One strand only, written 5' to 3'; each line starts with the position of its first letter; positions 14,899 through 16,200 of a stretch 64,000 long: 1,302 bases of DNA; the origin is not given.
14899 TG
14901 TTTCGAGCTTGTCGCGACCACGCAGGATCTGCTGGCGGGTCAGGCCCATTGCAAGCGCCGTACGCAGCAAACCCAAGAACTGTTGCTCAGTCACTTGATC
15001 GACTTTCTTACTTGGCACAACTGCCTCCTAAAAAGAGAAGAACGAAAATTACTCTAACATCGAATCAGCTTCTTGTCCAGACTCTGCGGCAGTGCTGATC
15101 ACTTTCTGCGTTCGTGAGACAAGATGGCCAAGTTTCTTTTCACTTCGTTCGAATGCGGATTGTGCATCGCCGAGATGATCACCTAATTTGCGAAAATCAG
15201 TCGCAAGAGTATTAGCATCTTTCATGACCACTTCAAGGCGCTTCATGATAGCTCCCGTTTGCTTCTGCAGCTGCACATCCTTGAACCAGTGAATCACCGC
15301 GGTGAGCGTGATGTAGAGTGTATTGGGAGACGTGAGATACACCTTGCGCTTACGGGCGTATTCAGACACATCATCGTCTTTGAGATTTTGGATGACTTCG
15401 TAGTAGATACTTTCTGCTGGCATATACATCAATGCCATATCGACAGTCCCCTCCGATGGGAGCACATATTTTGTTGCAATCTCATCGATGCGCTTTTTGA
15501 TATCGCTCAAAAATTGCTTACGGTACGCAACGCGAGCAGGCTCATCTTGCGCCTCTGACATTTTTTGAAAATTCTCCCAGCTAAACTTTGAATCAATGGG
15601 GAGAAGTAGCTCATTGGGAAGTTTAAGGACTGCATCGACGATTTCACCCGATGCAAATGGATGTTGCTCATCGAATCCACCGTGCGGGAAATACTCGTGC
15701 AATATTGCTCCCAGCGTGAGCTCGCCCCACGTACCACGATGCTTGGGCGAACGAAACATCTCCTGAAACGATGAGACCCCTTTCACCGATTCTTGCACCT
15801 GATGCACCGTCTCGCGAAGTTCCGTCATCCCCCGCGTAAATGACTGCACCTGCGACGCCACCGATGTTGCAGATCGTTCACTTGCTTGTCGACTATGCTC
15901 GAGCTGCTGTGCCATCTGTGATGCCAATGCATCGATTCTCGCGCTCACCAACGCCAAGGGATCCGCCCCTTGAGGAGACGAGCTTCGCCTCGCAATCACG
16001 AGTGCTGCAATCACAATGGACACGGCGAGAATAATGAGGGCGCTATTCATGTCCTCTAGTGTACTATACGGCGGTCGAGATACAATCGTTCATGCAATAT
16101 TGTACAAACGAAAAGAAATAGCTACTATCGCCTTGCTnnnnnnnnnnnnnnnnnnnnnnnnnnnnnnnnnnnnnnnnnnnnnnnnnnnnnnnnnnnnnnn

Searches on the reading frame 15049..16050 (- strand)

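Call 43: search_protein_families(library=pfam, proteins=[window:15049-16050:-], max_evalue=0.00001)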
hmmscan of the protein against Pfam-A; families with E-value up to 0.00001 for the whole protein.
window:15049-16050:- (333 aa): 1 family
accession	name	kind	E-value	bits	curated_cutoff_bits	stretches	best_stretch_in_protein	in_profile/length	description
PF02646.22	RmuC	-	4.9e-57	193.7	26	1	38-323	2-287/291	RmuC family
